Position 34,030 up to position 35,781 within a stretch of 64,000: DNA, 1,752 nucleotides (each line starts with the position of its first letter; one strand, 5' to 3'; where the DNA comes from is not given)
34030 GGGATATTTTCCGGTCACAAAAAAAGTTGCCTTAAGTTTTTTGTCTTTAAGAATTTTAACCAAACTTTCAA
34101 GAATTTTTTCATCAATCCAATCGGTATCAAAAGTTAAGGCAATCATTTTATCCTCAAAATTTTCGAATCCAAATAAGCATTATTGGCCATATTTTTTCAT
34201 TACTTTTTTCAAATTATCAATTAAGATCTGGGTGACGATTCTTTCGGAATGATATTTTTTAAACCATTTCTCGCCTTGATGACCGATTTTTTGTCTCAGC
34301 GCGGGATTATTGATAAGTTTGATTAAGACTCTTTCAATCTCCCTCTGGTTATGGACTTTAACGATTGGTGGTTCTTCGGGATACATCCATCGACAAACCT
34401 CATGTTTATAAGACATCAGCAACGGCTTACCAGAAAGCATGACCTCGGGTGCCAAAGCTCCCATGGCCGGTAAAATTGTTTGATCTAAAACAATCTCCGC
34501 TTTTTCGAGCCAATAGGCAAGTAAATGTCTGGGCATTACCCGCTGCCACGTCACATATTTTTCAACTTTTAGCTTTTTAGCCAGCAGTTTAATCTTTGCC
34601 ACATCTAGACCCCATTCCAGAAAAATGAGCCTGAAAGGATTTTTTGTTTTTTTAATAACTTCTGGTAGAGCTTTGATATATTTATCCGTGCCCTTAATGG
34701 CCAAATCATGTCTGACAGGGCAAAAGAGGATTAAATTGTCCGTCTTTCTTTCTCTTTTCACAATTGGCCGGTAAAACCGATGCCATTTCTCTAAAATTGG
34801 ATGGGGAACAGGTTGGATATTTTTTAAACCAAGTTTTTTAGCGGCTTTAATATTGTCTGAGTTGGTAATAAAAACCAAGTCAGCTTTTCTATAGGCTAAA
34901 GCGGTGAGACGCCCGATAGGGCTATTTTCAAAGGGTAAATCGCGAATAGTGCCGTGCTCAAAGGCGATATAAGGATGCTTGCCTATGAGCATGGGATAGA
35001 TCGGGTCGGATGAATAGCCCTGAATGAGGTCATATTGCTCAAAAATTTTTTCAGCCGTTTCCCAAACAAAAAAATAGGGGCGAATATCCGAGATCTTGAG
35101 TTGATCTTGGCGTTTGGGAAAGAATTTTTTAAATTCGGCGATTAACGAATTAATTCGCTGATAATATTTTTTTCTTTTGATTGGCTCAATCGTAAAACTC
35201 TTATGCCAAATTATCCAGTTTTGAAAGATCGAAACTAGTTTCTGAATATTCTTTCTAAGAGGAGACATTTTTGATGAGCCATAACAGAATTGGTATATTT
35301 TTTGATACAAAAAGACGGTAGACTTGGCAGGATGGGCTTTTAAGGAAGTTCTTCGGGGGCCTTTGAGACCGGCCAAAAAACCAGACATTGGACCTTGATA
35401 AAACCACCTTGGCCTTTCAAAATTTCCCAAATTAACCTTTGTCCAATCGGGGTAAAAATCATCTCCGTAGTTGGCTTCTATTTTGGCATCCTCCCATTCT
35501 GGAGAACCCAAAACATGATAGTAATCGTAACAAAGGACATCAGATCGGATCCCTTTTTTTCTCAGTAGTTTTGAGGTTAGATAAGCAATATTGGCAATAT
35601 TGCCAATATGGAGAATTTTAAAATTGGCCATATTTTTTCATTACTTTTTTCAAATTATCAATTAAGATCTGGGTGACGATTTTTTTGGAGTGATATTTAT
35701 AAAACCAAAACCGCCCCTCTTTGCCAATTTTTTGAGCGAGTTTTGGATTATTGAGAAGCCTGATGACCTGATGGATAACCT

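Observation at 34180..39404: Tandem array of three 'HIGNIAN' GT4-like paralogs showing concerted evolution (identical 3' tails, shared 5' palindrome)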

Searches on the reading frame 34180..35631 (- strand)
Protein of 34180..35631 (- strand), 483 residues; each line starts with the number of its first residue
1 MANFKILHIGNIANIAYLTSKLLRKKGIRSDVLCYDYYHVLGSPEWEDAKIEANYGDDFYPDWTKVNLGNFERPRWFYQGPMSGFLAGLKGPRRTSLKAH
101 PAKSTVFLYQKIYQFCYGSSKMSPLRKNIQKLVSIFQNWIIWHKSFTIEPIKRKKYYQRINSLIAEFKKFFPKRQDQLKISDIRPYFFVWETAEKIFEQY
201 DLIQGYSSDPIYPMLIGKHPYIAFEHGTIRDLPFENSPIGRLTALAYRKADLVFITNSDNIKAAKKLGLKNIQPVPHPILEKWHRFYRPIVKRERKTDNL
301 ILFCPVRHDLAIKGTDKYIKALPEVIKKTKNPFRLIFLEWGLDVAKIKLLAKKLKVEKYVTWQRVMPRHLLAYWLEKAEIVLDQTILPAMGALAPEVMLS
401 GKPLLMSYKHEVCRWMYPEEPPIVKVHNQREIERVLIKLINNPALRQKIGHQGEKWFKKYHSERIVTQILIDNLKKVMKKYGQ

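Call 4: search_protein_families(library=pfam, proteins=[window:34180-35631:-], max_evalue=0.01)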
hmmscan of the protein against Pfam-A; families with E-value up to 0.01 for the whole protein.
window:34180-35631:- (483 aa): 1 family
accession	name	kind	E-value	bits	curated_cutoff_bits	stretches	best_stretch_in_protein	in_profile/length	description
PF00534.26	Glycos_transf_1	-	4e-08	33.4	26.4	1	295-456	12-172/172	Glycosyl transferases group 1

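Call 12: find_homologous_proteins(query=window:34180-35631:-)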
Query window:34180-35631:- (483 aa): 360 proteins with E <= 0.001 among 8000 candidates; the best 120 are listed.
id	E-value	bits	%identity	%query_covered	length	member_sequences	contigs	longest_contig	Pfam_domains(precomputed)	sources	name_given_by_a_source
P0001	0.0e+0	1120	100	100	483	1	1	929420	PF00534.27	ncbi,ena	-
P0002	1.7e-166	573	50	100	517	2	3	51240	PF00534.27,PF13692.13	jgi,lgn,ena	-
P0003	1.8e-161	556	51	100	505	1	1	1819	PF00534.27,PF13692.13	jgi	jgi:glycosyltransferase involved in cell wall biosynthesis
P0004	4.4e-159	549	50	99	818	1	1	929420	PF00534.27,PF00551.25,PF02911.24,PF13692.13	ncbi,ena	-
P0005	9.3e-157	541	52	99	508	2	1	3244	PF00534.27,PF13524.13,PF13692.13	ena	-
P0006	1.4e-152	527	51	99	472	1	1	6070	PF00534.27,PF13692.13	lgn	-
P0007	7.9e-150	518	49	99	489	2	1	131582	PF00534.27,PF13692.13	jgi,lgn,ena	-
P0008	3.9e-149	516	50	99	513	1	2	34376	PF00534.27,PF13692.13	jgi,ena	jgi:glycosyltransferase involved in cell wall biosynthesis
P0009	9.2e-148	511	50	99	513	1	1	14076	PF00534.27,PF13692.13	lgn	-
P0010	1.5e-147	511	49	98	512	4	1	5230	PF00534.27,PF13692.13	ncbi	-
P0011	6.3e-146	505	49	99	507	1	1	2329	PF00534.27,PF13692.13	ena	-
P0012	1.4e-141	491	48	98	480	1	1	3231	PF00534.27,PF13692.13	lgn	-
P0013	7.5e-137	475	48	99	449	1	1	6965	PF00534.27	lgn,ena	-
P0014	1.6e-136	474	45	99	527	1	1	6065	PF00534.27,PF13692.13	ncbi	-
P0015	1.6e-136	474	45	99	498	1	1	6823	PF00534.27,PF13692.13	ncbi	-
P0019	5.5e-109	383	39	99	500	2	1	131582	PF00534.27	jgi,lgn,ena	-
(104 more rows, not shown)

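Call 13: search_protein_families(library=ncbifam, proteins=[window:34180-35631:-], max_evalue=0.01)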
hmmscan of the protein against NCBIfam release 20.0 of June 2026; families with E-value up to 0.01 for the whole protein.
window:34180-35631:- (483 aa): 2 families
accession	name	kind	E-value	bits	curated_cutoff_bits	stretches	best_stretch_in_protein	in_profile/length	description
NF038229.1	Glyco4_Geo_Pelo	equivalog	4.8e-06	25.8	400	1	292-477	154-336/338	GPMC system family 4 glycosyltransferase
NF038295.1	EPS_HpsP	equivalog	0.0054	15.8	550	1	347-476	257-386/388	hormogonium polysaccharide biosynthesis glycosyltransferase HpsP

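Call 14: search_solved_structures(query=window:34180-35631:-, max_evalue=1)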
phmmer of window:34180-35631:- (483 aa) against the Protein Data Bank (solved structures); distinct sequences matched with E-value up to 1: 0.

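Call 15: find_encoding_contigs(protein=P0001, flank=3000, max_places=3)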
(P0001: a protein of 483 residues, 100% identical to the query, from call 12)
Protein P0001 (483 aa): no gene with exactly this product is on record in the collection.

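Call 19: search_solved_structures(query=A2, max_evalue=1, show_alignments=2)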
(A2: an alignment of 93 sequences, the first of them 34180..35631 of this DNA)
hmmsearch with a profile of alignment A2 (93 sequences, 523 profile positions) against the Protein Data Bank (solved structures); distinct sequences matched with E-value up to 1: 41.
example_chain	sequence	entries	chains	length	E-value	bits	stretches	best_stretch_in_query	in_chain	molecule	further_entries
6kih_A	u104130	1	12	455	3.8e-11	45.8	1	381-519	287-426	Tll1590 protein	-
2jjm_A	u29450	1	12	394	2.9e-10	42.8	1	312-521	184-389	GLYCOSYL TRANSFERASE, GROUP 1 FAMILY PROTEIN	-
3mbo_A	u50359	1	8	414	3.3e-10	42.6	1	312-521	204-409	Glycosyltransferase, group 1 family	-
3okc_A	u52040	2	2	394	1.9e-08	36.9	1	309-515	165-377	GDP-mannose-dependent alpha-(1-6)-phosphatidylinositol monomannoside mannosyltransferase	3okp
3oka_A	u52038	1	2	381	2e-08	36.8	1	309-515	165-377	GDP-mannose-dependent alpha-(1-6)-phosphatidylinositol monomannoside mannosyltransferase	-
2iv7_A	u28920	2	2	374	3e-08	36.2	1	328-499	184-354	LIPOPOLYSACCHARIDE CORE BIOSYNTHESIS PROTEIN RFAG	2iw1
3c4q_A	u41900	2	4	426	9.3e-08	34.6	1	353-521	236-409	Predicted glycosyltransferases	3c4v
3c48_A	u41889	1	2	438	9.9e-08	34.5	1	353-521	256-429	Predicted glycosyltransferases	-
5i45_A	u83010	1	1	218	3.4e-07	32.7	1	348-522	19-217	Glycosyl transferases group 1 family protein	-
7qsg_A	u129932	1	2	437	4.9e-07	32.2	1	352-520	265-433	D-inositol 3-phosphate glycosyltransferase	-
4xso_B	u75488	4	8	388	1.1e-06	31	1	328-511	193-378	Alr3699 protein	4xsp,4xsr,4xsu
6d9t_A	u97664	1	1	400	3e-06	29.6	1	351-522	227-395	Glycosyl transferase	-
5d00_A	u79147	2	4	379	5.5e-06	28.7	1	310-519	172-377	N-acetyl-alpha-D-glucosaminyl L-malate synthase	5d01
6n1x_A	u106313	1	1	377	9.9e-06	27.9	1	351-519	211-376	Glycosyltransferase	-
8dqd_A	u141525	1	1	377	0.00012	24.3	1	279-519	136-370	N, N'-diacetylbacillosaminyl-diphospho-undecaprenol alpha-1,3-N-acetylgalactosaminyltransf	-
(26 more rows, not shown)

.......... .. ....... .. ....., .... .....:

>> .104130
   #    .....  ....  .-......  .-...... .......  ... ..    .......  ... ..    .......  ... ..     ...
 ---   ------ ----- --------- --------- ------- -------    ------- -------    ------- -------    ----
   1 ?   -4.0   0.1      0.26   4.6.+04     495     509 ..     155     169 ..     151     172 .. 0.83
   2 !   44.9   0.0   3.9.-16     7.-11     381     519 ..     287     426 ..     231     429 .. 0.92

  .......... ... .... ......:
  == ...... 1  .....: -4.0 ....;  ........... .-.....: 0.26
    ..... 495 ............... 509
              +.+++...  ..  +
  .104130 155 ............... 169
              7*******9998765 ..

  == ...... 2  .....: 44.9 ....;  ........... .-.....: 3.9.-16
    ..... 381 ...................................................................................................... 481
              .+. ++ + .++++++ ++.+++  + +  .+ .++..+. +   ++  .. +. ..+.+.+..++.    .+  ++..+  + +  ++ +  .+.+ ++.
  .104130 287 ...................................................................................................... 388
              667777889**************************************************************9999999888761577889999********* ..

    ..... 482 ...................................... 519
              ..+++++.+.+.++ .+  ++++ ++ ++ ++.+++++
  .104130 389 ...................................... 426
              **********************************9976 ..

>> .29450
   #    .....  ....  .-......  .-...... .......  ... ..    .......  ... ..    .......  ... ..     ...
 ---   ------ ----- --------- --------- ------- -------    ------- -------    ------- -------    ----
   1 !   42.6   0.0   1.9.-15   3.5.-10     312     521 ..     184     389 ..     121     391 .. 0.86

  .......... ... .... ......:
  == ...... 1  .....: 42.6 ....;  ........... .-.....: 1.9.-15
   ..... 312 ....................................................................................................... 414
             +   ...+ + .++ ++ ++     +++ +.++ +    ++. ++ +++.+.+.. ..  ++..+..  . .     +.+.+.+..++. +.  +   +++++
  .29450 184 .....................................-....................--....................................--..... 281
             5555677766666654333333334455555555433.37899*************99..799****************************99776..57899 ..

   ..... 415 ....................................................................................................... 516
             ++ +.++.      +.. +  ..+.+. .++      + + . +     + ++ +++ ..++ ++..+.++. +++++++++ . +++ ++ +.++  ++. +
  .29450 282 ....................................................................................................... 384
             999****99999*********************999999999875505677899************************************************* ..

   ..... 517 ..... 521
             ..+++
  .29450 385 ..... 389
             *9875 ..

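Call 28: find_related_loci(query=A2, collection=genome_contigs, flank=10000)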
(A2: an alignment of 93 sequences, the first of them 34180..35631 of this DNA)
Query A2 (483 aa) in genome_contigs; peptide patterns used: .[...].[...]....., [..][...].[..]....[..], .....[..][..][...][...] (x = any residue, [..] = any of these).
336 stretches matched a pattern; 232 encode a relative of the query (tblastn E <= 1e-3); the best 80 are kept; 80 distinct loci.
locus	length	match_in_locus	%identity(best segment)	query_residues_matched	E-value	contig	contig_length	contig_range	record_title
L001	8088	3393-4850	48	6-471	7e-145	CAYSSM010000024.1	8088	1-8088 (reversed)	MAG TPA_asm: uncultured Candidatus Saccharibacteria bacterium isolate SRP050083_co1_294 genome assembly, contig: NODE_45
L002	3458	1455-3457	39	3-478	4e-109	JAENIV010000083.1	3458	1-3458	MAG: Candidatus Berkelbacteria bacterium isolate CoA_1_bin.50 scaffold_52807, whole genome shotgun sequence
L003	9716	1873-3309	38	5-471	3e-103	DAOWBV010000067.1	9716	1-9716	MAG TPA_asm: Planctomycetota bacterium isolate CSMAG_1870 CSMAG_1870_k141_2491366_length_9716_cov_10.0000, whole genome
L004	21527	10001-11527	35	4-482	6e-100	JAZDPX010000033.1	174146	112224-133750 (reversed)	MAG: Candidatus Omnitrophota bacterium isolate MEGAHIT-group-0.9 k141_2669193, whole genome shotgun sequence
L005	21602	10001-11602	35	1-478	8e-97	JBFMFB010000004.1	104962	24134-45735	MAG: Pseudomonadota bacterium isolate MAG260 MAG260_4, whole genome shotgun sequence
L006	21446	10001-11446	35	4-479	7e-96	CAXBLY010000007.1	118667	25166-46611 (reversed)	MAG TPA_asm: uncultured Gammaproteobacteria bacterium isolate ERR2762111_concoct_111 genome assembly, contig: ERZ3422204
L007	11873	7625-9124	35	5-479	6e-95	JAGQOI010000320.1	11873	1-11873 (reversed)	MAG: Phycisphaerales bacterium isolate HKST-UBA10 k127_2302651, whole genome shotgun sequence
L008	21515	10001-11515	35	5-479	8e-94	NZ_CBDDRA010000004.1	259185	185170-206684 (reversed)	Tumidithrix helvetica PCC 7403 NODE_0004, whole genome shotgun sequence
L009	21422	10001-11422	34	3-470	7e-93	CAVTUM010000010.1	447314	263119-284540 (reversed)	MAG: uncultured Alphaproteobacteria bacterium isolate MFD04967.bin.2.38 genome assembly, contig: contig_43877, whole gen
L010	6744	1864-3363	32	4-483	5e-91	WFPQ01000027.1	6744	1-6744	MAG: Hyphomicrobiales bacterium isolate S012_71 k151_14251, whole genome shotgun sequence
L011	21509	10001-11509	34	5-480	1e-90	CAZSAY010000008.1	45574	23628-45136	MAG TPA_asm: uncultured Thermodesulfobacteriota bacterium isolate binchicken_co172_23 genome assembly, contig: NODE_488_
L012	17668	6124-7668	31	4-479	4e-89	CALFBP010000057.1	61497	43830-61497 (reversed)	MAG: uncultured Thermoguttaceae bacterium isolate L1_Bin_METABAT__251_1 genome assembly, contig: c_000001506807, whole g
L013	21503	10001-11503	34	4-480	6e-92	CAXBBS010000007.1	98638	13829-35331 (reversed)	MAG TPA_asm: uncultured Legionella sp. isolate ERR2762136_binner123_Refined_45 genome assembly, contig: ERZ3421823.296,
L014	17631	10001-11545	33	5-478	8e-89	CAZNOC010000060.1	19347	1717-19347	MAG TPA_asm: uncultured Bifidobacteriaceae bacterium isolate SRP072547_co1_68 genome assembly, contig: NODE_4392_length_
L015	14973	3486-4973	34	5-477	7e-89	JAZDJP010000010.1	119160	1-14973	MAG: Planctomycetota bacterium isolate MEGAHIT-group-0.494 k141_13855427, whole genome shotgun sequence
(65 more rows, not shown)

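Call 29: predict_structure(alignment_id=A2)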
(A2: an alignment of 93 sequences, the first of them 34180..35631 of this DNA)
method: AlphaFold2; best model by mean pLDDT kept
length: 483 residues; sequences in the alignment: 93
mean_pLDDT: 93.6   pTM: 0.91
mean pLDDT of the five models: 93.6, 92.7, 92.5, 92.4, 92.4
residues with pLDDT >= 90: 398; 70-90: 70; 50-70: 15; < 50: 0
segments of 3 or more residues with pLDDT < 50: none
pLDDT, mean of each block of 10 residues (from residue 1): 94 96 98 94 96 90 93 95 88 59 67 76 84 85 83 93 98 98 91 96 98 98 95 97 98 97 97 97 98 89 97 98 98 97 98 98 96 98 97 97 98 97 98 98 98 98 98 97 84
secondary structure, 60 per line:
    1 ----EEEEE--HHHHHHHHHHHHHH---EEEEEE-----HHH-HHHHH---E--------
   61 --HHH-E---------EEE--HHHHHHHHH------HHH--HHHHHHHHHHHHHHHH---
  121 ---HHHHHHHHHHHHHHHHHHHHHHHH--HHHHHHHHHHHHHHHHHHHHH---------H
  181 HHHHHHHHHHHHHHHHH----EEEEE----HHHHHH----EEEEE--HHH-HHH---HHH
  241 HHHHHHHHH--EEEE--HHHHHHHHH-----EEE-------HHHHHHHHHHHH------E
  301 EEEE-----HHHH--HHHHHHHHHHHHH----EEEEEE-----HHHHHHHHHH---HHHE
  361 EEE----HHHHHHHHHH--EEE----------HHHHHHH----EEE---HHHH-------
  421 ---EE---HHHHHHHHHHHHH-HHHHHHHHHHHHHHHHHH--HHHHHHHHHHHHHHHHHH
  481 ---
elements in order: E5-9 H12-25 E29-34 H44-48 E77-79 H82-90 H102-117 H124-147 H150-170 H180-197 E202-206 H211-216 E221-225 H238-249 E252-255 H258-266 E272-274 H282-293 E300-304 H310-313 H316-328 E333-338 H344-353 E360-363 H368-377 E380-382 H393-399 E404-406 H410-413 H429-441 H443-460 H463-480

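Call 33: fold_search(model_id=the predicted structure, library=pdb)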
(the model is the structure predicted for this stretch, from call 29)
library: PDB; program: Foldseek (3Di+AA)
matches with E <= 10: 990; with E <= 0.001: 391
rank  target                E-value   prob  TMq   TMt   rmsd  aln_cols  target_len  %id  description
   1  2jjm_A                1.8e-11  1.00  0.48  0.63   4.3       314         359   18  Crystal Structure of a family GT4 glycosyltransferase from Bacillus anthracis ORF BA1558. (released 2008-08-05)
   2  6n1x                  2.1e-11  1.00  0.58  0.73   6.3       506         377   13  BshA from Staphylococcus aureus complexed with UDP and N-acetylglucosamine (released 2019-08-21)
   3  3oka_A                3.1e-11  1.00  0.49  0.62   3.9       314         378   16  Crystal structure of Corynebacterium glutamicum PimB' in complex with GDP-Man (triclinic crystal form) (released 2010-09-15)
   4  3mbo_F                4.8e-11  1.00  0.53  0.68   6.1       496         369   14  Crystal Structure of the Glycosyltransferase BaBshA bound with UDP and L-malate (released 2010-09-29)
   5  3mbo_G                1.4e-10  1.00  0.53  0.68   6.5       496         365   14  Crystal Structure of the Glycosyltransferase BaBshA bound with UDP and L-malate (released 2010-09-29)
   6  4xsu_B                2.3e-10  1.00  0.48  0.62   4.2       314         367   15  Crystal structure of Anabaena Alr3699/HepE in complex with UDP and glucose (released 2016-01-13)
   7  3mbo_B                2.5e-10  1.00  0.55  0.70   6.7       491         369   14  Crystal Structure of the Glycosyltransferase BaBshA bound with UDP and L-malate (released 2010-09-29)
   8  3mbo_E                3.0e-10  1.00  0.56  0.71   5.8       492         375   14  Crystal Structure of the Glycosyltransferase BaBshA bound with UDP and L-malate (released 2010-09-29)
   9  3mbo_D                3.4e-10  1.00  0.48  0.61   5.2       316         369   17  Crystal Structure of the Glycosyltransferase BaBshA bound with UDP and L-malate (released 2010-09-29)
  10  6d9t                  3.4e-10  1.00  0.58  0.73   6.1       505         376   12  BshA from Staphylococcus aureus complexed with UDP (released 2019-05-08)
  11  3l01_A                5.0e-10  1.00  0.53  0.59   9.3       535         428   13  Crystal structure of monomeric glycogen synthase from Pyrococcus abyssi (released 2010-12-29)
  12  3mbo_C                5.5e-10  1.00  0.54  0.69   6.2       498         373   13  Crystal Structure of the Glycosyltransferase BaBshA bound with UDP and L-malate (released 2010-09-29)
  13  3fro_A                5.8e-10  1.00  0.52  0.57  10.0       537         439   12  Crystal structure of Pyrococcus abyssi glycogen synthase with open and closed conformations (released 2010-01-12)
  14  6kih_A                6.5e-10  1.00  0.58  0.69   6.0       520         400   11  Sucrose-phosphate synthase (tll1590) from Thermosynechococcus elongatus (released 2020-05-27)
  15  7qd7                  9.0e-10  1.00  0.54  0.54  11.0       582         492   11  TarM(Se)_G117R (released 2023-05-10)
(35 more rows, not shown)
